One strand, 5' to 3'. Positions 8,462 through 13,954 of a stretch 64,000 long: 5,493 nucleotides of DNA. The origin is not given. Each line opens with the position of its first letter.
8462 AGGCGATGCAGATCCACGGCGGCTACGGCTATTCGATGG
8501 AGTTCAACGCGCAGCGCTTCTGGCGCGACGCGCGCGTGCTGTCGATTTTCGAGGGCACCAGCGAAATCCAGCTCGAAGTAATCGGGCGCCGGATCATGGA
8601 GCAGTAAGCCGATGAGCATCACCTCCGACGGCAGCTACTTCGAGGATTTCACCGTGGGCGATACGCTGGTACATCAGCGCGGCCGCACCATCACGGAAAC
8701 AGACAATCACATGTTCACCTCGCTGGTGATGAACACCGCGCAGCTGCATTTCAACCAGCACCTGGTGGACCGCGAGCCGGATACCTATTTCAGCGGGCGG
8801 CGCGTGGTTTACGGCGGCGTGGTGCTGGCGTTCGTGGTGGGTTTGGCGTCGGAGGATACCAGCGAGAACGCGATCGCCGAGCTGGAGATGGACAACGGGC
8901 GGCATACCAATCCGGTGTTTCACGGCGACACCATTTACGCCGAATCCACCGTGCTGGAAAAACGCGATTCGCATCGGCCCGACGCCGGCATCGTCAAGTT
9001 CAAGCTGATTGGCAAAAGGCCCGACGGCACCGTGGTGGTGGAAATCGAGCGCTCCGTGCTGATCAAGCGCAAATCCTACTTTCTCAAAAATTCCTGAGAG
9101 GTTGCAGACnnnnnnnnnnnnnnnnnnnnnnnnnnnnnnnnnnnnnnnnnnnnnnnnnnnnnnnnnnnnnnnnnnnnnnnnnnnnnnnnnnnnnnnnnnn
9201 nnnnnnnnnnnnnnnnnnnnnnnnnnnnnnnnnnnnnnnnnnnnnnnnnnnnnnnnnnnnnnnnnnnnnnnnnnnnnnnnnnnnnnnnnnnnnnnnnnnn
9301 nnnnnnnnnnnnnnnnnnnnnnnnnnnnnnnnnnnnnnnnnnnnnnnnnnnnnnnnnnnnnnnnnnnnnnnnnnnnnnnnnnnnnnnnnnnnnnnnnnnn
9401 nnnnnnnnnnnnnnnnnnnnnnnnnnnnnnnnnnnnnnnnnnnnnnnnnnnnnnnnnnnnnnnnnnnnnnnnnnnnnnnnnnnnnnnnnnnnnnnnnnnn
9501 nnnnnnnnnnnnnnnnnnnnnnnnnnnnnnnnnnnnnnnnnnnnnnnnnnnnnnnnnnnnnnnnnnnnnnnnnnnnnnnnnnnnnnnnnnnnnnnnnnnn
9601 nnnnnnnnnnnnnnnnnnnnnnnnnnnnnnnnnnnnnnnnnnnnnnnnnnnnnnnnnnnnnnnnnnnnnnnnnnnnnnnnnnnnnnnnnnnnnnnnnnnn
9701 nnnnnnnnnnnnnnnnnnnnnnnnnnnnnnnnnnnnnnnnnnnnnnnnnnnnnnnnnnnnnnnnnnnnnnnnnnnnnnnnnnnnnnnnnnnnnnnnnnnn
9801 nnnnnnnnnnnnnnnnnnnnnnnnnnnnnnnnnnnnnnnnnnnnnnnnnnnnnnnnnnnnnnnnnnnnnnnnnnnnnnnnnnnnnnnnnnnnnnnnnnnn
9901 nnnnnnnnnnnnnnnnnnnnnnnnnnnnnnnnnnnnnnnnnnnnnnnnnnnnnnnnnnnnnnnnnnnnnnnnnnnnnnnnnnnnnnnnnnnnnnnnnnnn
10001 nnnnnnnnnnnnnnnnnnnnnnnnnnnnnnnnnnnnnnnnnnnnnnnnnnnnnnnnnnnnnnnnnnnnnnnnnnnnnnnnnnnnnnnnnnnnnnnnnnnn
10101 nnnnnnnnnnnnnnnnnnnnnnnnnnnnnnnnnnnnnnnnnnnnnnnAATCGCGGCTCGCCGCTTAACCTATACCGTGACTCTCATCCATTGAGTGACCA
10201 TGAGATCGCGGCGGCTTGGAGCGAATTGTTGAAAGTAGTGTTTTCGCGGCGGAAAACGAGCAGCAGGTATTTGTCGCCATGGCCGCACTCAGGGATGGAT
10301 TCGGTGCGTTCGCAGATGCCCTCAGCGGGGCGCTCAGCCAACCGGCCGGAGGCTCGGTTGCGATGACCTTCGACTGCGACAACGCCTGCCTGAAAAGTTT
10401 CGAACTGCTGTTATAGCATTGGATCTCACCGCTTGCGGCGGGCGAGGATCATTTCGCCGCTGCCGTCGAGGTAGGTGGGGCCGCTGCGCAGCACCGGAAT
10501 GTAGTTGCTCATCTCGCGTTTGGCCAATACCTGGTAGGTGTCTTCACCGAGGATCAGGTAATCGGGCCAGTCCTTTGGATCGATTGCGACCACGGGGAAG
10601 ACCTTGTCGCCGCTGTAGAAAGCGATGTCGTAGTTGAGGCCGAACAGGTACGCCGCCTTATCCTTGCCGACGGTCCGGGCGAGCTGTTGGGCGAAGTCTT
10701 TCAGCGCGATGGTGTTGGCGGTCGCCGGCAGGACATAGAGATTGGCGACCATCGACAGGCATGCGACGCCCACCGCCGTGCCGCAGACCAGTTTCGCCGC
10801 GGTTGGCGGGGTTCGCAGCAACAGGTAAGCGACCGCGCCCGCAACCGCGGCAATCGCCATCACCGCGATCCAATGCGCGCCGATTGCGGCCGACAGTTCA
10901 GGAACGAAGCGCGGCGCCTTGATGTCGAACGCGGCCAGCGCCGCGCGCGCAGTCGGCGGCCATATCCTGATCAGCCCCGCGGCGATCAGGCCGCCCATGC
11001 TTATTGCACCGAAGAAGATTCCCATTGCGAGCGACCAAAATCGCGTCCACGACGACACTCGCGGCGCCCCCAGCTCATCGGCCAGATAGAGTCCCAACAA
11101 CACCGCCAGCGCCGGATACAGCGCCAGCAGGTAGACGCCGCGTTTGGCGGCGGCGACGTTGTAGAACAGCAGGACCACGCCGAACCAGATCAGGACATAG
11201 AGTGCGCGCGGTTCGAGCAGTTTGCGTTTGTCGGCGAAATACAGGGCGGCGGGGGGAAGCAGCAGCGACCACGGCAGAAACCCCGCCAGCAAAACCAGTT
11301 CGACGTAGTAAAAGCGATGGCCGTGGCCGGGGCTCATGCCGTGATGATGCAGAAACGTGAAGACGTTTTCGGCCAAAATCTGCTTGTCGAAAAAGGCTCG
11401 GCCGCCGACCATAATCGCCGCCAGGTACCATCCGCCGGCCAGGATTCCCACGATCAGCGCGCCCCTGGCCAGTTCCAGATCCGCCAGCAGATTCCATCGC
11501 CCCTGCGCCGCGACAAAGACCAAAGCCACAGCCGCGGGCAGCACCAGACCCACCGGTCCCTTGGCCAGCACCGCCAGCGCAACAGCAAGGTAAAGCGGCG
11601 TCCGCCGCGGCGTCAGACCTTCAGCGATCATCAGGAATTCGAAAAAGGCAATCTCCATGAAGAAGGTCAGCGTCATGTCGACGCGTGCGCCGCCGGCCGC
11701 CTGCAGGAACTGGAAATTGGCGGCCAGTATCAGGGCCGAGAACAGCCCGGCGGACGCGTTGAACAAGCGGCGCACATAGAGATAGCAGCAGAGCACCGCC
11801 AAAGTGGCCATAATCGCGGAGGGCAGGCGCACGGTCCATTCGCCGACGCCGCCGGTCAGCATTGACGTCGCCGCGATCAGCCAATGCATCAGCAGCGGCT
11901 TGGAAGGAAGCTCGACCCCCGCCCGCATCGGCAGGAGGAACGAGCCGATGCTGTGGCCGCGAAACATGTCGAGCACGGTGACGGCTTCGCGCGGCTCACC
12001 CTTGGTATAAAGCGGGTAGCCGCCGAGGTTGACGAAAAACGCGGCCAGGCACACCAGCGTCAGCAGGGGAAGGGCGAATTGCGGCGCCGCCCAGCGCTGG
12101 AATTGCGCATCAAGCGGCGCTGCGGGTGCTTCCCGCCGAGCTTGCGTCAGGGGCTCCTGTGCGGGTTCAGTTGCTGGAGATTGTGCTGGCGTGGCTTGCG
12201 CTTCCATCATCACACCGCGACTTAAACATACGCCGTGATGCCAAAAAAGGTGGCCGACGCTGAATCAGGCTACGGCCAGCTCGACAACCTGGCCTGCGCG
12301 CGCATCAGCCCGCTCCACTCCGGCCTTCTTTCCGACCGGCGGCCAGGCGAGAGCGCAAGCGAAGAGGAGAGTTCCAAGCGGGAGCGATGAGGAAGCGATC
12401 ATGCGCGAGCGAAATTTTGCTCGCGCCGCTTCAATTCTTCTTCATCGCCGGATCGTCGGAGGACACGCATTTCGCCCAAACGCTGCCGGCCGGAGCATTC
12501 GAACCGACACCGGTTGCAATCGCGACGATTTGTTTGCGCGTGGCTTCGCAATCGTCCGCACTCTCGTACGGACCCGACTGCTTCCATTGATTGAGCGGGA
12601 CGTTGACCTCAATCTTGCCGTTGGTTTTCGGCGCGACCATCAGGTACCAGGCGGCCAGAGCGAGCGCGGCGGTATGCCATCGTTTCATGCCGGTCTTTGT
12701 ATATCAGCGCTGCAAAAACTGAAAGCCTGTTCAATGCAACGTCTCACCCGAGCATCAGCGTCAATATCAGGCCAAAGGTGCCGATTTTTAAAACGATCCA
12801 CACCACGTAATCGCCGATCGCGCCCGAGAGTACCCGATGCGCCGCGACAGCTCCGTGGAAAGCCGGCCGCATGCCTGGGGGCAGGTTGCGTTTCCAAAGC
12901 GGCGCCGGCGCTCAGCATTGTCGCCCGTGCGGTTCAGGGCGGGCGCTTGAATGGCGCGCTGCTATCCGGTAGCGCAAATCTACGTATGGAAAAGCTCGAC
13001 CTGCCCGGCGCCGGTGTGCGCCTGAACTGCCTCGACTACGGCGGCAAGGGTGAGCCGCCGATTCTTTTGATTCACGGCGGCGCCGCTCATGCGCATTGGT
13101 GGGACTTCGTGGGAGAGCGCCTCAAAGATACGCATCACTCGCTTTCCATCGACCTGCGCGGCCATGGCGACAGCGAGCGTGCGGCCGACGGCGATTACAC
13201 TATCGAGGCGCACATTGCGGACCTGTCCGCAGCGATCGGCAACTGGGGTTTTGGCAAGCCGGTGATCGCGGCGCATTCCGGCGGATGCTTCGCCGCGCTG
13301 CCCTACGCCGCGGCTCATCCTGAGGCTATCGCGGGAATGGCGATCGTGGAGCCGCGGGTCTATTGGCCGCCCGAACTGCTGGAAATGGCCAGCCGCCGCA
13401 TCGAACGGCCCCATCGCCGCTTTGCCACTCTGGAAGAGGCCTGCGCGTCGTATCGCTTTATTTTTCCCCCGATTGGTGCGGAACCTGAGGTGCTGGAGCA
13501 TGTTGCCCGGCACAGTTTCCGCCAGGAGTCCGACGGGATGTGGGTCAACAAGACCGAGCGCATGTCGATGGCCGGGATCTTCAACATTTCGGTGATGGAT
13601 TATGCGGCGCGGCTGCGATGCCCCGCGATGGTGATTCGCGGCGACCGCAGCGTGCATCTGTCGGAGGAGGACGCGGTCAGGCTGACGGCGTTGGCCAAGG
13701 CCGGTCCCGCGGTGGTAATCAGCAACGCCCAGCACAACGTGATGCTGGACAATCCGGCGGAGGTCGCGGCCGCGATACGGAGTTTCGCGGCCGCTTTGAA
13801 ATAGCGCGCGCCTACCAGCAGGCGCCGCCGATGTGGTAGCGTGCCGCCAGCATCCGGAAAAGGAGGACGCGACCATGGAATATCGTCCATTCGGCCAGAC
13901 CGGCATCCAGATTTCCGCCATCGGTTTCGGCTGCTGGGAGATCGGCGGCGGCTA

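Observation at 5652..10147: MaoC hydratase - acyl-CoA dehydrogenase - MaoC hydratase - CitE/HpcH-like CoA-ester lyase operon with a divergent MDR reductase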

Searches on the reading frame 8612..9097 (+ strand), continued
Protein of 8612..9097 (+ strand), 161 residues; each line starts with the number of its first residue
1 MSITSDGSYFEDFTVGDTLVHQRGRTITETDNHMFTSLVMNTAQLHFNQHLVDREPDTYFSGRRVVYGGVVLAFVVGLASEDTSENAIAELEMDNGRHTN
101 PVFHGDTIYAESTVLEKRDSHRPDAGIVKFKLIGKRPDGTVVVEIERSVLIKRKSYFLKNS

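Call 61: get_annotated_region(hit=H5, flank=7000)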
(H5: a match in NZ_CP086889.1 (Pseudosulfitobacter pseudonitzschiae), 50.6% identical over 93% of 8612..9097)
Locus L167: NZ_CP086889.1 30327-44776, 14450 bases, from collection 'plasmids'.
description: Pseudosulfitobacter pseudonitzschiae strain SC1-67 plasmid P3, complete sequence
organism: Pseudosulfitobacter pseudonitzschiae (NCBI taxid 1402135)
taxonomy: Bacteria; Pseudomonadota; Alphaproteobacteria; Rhodobacterales; Roseobacteraceae; Pseudosulfitobacter; Pseudosulfitobacter pseudonitzschiae
host: -; source: Skeletonema costatum,The surface seawater at the Pearl River Estuary; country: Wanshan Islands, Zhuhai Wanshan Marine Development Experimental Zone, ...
typing (MOB-suite, as given by PLSDB): non-mobilizable
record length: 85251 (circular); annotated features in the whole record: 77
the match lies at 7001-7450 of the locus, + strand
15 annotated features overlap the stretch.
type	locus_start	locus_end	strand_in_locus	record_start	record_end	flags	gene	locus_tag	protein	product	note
CDS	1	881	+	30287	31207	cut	-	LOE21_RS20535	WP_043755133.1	LysR family transcriptional regulator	GO:0006355 - regulation of DNA-templated transcription [Evidence IEA]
CDS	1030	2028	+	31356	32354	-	dctP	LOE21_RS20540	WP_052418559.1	TRAP transporter substrate-binding protein DctP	GO:0055085 - transmembrane transport [Evidence IEA]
CDS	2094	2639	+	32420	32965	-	-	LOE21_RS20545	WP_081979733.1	TRAP transporter small permease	GO:0015740 - C4-dicarboxylate transport [Evidence IEA]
CDS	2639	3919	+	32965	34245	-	-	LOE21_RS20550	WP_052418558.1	TRAP transporter large permease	GO:0008643 - carbohydrate transport [Evidence IEA]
CDS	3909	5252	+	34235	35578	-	-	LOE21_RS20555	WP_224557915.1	MmgE/PrpD family protein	-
CDS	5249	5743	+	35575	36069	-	-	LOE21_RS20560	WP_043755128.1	MaoC family dehydratase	-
CDS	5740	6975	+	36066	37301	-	-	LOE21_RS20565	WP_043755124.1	acyl-CoA dehydrogenase family protein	-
CDS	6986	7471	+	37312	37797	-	-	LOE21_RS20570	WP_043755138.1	MaoC family dehydratase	-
CDS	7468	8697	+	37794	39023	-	-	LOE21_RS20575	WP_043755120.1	CoA transferase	-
CDS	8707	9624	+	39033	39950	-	-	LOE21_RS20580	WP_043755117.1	CoA ester lyase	-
CDS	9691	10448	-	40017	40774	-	-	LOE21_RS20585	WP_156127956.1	IS5 family transposase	-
CDS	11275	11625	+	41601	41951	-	-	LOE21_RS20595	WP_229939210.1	hypothetical protein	-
CDS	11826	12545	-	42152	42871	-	-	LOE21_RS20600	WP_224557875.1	hypothetical protein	-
CDS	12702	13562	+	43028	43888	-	-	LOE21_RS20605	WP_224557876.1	LysR family transcriptional regulator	GO:0006355 - regulation of DNA-templated transcription [Evidence IEA]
CDS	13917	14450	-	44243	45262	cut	-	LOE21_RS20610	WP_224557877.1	IS110 family transposase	-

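Call 77: search_dna_similar(query=window:8612-9097:+, collection=plasmids, mode=protein, max_rows=60, rows=spread)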
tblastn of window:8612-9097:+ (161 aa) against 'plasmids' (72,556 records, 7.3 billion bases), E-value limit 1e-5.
Records with a match: 345; places in all: 419; records where one place covers at least 80% of the query: 340.
Best place of each record, by identity: <60% 345.
By first word of the organism name: Rhizobium 114; Pseudosulfitobacter 31; Rhodococcus 17; Sphingobium 16; Streptomyces 14; Thermus 11; Ralstonia 11; Haladaptatus 9; Haloferax 8; Azospirillum 7; and 56 more.
By predicted mobility (MOB-suite, as given by PLSDB): non-mobilizable 266; conjugative 49; mobilizable 30.
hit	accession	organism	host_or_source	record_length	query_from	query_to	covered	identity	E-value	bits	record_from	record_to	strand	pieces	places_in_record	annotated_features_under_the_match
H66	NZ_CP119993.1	Halomarina sp. PSR21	cell culture,saline soil from Tarim ...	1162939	1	156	97%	52.9%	6e-32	126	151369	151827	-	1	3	record has no annotation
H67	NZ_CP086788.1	Pseudosulfitobacter pseudonitzschiae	Thalassiosira tenera,The surface ...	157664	3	151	93%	50.6%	8e-30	120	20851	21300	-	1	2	MaoC family dehydratase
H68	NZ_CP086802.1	Pseudosulfitobacter pseudonitzschiae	Thalassiosira tenera,The surface ...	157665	3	151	93%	50.6%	8e-30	120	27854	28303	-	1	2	MaoC family dehydratase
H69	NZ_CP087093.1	Pseudosulfitobacter pseudonitzschiae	Skeletonema costatum,The surface ...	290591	3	151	93%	50.6%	8e-30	120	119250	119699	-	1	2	MaoC family dehydratase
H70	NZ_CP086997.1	Pseudosulfitobacter pseudonitzschiae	Skeletonema costatum,The surface ...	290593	3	151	93%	50.6%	8e-30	120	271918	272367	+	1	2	MaoC family dehydratase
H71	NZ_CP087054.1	Pseudosulfitobacter pseudonitzschiae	Mediolabrus comicus,The surface ...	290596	3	151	93%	50.6%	8e-30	120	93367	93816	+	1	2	MaoC family dehydratase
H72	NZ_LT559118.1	Nonomuraea gerenzanensis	-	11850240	7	154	92%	49.0%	1e-27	114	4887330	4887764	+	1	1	none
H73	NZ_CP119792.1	Haladaptatus sp. QDMS2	cell culture,sediment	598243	6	156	94%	46.1%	4e-25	107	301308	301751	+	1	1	MaoC family dehydratase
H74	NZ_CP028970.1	Aminobacter sp. MSH1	Soil,Dichlobenil-treated soil sampled ...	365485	2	156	96%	44.2%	4e-25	107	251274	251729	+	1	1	MaoC family dehydratase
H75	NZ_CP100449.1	Halomarina sp. BCD28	cell culture,sediment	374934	7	156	93%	45.0%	1e-23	102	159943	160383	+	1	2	MaoC family dehydratase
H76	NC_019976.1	Natronococcus occultus SP4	-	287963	7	156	93%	44.5%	6e-23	100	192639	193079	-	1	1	MaoC family dehydratase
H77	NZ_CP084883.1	Natrinema zhouii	pure culture,Salt mine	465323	7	156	93%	44.4%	5e-23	100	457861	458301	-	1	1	MaoC family dehydratase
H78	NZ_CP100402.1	Halorussus aquaticus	cell culture,saline soil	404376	7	156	93%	43.7%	3e-22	99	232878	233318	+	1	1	MaoC family dehydratase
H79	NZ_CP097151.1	Deinococcus sp. QL22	-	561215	4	154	94%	42.8%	9e-21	95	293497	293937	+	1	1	MaoC family dehydratase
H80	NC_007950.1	Polaromonas sp. JS666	-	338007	7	154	92%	43.0%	8e-24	103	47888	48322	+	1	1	MaoC family dehydratase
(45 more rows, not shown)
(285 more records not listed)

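Call 78: get_annotated_region(hit=H72, flank=9000)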
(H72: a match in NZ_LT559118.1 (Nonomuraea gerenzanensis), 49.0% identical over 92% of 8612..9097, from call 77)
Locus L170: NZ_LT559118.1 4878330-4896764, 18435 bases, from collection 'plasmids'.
description: Nonomuraea gerenzanensis isolate nono1 plasmid I, complete sequence
organism: Nonomuraea gerenzanensis (NCBI taxid 93944)
taxonomy: Bacteria; Actinomycetota; Actinomycetes; Streptosporangiales; Streptosporangiaceae; Nonomuraea; Nonomuraea gerenzanensis
host: -; source: -; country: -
typing (MOB-suite, as given by PLSDB): non-mobilizable
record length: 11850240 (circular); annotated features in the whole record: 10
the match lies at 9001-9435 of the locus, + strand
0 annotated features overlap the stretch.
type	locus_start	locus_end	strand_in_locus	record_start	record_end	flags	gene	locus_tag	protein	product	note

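Call 81: search_protein_families(library=pfam, proteins=[L170:2746-3999:+, L170:4970-8095:+, L170:8041-8910:+, L170:8977-9489:+, L170:9500-10663:+, L170:10700-11785:+, L170:99-2687:+, L170:11897-12955:-], max_evalue=0.00001)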
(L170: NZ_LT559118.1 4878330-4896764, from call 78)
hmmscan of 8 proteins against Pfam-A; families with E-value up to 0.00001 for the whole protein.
L170:2746-3999:+ (417 aa): 2 families
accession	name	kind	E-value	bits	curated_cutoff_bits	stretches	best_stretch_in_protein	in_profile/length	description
PF05048.19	NosD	-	5.7e-07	29.6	23.6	1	104-266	35-175/212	Periplasmic copper-binding protein (NosD)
PF13229.12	Beta_helix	-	1.3e-06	28.5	25.9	1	110-280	2-149/158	Right handed beta helix region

L170:4970-8095:+ (1041 aa): 4 families
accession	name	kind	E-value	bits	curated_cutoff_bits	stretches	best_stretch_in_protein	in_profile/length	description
PF00067.27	p450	-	8.6e-90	302.1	22.8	1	5-445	2-458/462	Cytochrome P450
PF00667.26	FAD_binding_1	-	3.6e-28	99.1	32.3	1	694-867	39-222/222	FAD binding domain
PF00258.30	Flavodoxin_1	-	2e-22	80.3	25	1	482-608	1-143/143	Flavodoxin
PF00175.26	NAD_binding_1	-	4.5e-12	47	22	1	900-1006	1-108/109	Oxidoreductase NAD-binding domain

L170:8041-8910:+ (289 aa): 0 families

L170:8977-9489:+ (170 aa): 2 families
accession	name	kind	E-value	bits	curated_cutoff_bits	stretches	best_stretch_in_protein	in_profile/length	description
PF19315.5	MC_hydratase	-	9.8e-22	78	26.5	1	9-157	21-171/353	Mesaconyl-CoA hydratase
PF01575.25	MaoC_dehydratas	-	9.9e-16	57.9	27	1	17-120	6-109/123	MaoC like domain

L170:9500-10663:+ (387 aa): 4 families
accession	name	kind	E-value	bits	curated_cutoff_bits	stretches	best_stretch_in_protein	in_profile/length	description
PF00441.29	Acyl-CoA_dh_1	-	7e-50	169.5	22.4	1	230-378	1-149/150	Acyl-CoA dehydrogenase, C-terminal domain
PF02771.21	Acyl-CoA_dh_N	-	2.2e-39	134.8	22.9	1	6-116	1-112/113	Acyl-CoA dehydrogenase, N-terminal domain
PF02770.24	Acyl-CoA_dh_M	-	2.3e-27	95.4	33.3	1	121-217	1-97/97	Acyl-CoA dehydrogenase, middle domain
PF08028.16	Acyl-CoA_dh_2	-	3e-24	86.2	22.7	1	247-361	3-127/134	Acyl-CoA dehydrogenase, C-terminal domain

L170:10700-11785:+ (361 aa): 2 families
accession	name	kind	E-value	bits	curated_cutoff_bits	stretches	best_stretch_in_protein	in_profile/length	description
PF01545.26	Cation_efflux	-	3.2e-41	141.7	26.6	1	72-263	3-198/198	Cation efflux family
PF16916.11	ZT_dimer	-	3.4e-13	49.9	26.7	1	269-343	4-77/78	Dimerisation domain of Zinc Transporter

L170:99-2687:+ (862 aa): 1 family
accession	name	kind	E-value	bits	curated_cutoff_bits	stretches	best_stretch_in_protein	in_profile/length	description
PF00128.31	Alpha-amylase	-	1.6e-45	156.6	22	1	407-762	1-387/446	Alpha amylase, catalytic domain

L170:11897-12955:- (352 aa): 0 families

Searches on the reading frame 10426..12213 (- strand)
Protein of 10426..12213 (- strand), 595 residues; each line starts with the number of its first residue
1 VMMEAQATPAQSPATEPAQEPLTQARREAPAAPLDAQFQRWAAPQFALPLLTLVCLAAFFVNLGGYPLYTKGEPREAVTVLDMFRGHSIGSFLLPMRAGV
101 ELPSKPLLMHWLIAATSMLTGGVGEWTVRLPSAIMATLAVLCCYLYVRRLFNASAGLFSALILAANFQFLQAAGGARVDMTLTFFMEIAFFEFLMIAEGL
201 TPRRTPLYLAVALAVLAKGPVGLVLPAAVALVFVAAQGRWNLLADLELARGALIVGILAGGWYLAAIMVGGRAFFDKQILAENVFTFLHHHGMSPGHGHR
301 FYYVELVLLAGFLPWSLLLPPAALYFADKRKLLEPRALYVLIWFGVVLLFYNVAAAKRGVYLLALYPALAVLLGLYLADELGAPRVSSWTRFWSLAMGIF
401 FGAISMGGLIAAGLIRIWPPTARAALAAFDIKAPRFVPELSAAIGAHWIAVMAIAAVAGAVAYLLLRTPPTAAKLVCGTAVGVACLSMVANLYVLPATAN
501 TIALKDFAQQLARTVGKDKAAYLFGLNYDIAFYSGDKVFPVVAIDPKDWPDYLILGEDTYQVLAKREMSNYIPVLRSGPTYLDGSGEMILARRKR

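Call 5: search_protein_families(library=pfam, proteins=[window:10426-12213:-])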
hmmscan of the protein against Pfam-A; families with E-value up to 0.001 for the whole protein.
window:10426-12213:- (595 aa): 1 family
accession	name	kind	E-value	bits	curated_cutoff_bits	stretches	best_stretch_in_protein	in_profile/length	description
PF13231.12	PMT_2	-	2.4e-16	60.8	26.1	1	104-258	1-153/160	Dolichyl-phosphate-mannose-protein mannosyltransferase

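Call 6: search_protein_families(library=ncbifam, proteins=[window:10426-12213:-])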
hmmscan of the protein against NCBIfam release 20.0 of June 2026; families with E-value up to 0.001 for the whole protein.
window:10426-12213:- (595 aa): 1 family
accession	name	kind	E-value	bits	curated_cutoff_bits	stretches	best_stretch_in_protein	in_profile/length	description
NF009784.2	PRK13279.1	equivalog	1.8e-23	83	567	1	48-385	7-340/539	lipid IV(A) 4-amino-4-deoxy-L-arabinosyltransferase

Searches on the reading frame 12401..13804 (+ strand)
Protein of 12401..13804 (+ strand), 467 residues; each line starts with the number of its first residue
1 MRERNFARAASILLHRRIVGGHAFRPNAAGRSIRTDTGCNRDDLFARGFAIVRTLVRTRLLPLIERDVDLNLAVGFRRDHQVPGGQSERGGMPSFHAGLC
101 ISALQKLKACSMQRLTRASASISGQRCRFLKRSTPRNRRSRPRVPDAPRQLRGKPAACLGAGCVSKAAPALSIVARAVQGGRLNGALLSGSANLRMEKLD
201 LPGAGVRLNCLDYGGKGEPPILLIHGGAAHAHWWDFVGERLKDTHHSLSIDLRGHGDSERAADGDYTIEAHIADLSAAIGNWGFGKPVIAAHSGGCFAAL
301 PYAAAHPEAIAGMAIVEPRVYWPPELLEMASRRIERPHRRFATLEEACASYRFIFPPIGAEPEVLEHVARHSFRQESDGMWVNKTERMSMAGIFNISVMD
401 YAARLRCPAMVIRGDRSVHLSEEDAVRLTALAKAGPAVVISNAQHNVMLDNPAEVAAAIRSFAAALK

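Call 5: search_protein_families(library=pfam, proteins=[window:12401-13804:+])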
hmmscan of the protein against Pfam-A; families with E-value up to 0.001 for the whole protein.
window:12401-13804:+ (467 aa): 3 families
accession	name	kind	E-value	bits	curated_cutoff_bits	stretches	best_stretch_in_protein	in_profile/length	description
PF00561.26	Abhydrolase_1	-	1.2e-18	68.2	25.8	1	219-350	1-133/245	alpha/beta hydrolase fold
PF12697.13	Abhydrolase_6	-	6.3e-18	66.7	26.3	1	221-458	1-217/217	Alpha/beta hydrolase family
PF12146.15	Hydrolase_4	-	2.4e-09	37.3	27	1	221-337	7-133/239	Serine aminopeptidase, S33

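Call 6: search_protein_families(library=ncbifam, proteins=[window:12401-13804:+])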
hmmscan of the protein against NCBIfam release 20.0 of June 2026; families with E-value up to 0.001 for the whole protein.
window:12401-13804:+ (467 aa): 18 families
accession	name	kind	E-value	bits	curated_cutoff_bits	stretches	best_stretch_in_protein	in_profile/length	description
NF051488.1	bifunc_PcaDC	exception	3.6e-17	62.6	390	1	217-464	11-251/375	bifunctional 3-oxoadipate enol-lactonase/4-carboxymuconolactone decarboxylase PcaDC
NF002938.0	PRK03592.1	equivalog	2.2e-16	60.1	241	1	205-326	19-136/298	haloalkane dehalogenase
NF051487.1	bifunc_PcaCD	exception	3e-15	56.2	430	1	217-464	171-412/413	bifunctional 4-carboxymuconolactone decarboxylase/3-oxoadipate enol-lactonase PcaCD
TIGR02427.1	protocat_pcaD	equivalog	2.2e-14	53.5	255.85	1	217-462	12-249/251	3-oxoadipate enol-lactonase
NF050089.1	i_nPHAscl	equivalog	2.3e-13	49.9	300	1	215-315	15-114/288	intracellular short-chain-length polyhydroxyalkanoate depolymerase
NF011457.0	PRK14875.1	equivalog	1.2e-12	47.5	307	1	208-318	122-231/372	acetoin dehydrogenase dihydrolipoyllysine-residue acetyltransferase subunit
NF004514.1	PRK05855.1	equivalog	5.2e-11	41.8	455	1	205-296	9-102/578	SDR family oxidoreductase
NF007954.0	PRK10673.1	equivalog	9e-11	41.5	399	1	218-315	16-111/255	esterase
TIGR01738.1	bioH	equivalog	1.2e-09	38.2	206.95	1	215-316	1-96/245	pimeloyl-ACP methyl ester esterase BioH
TIGR03695.1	menH_SHCHC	equivalog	3.1e-09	36.6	208.55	1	219-316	3-102/252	2-succinyl-6-hydroxy-2,4-cyclohexadiene-1-carboxylate synthase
NF002873.0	PRK03204.1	equivalog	6.2e-08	32.3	466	1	216-459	33-281/286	haloalkane dehalogenase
NF002043.0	PRK00870.1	subfamily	2.9e-06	26.9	265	1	203-315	31-145/302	haloalkane dehalogenase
TIGR03056.1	bchO_mg_che_rel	equivalog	3.1e-06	26.4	172.55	1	212-302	22-112/278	alpha/beta fold hydrolase BchO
NF008340.0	PRK11126.1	equivalog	4.5e-06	26.1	261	0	216-266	12-61/255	2-succinyl-6-hydroxy-2,4-cyclohexadiene-1-carboxylate synthase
TIGR03611.1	RutD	equivalog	4.6e-06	26.2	238.5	1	217-316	12-111/258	pyrimidine utilization protein D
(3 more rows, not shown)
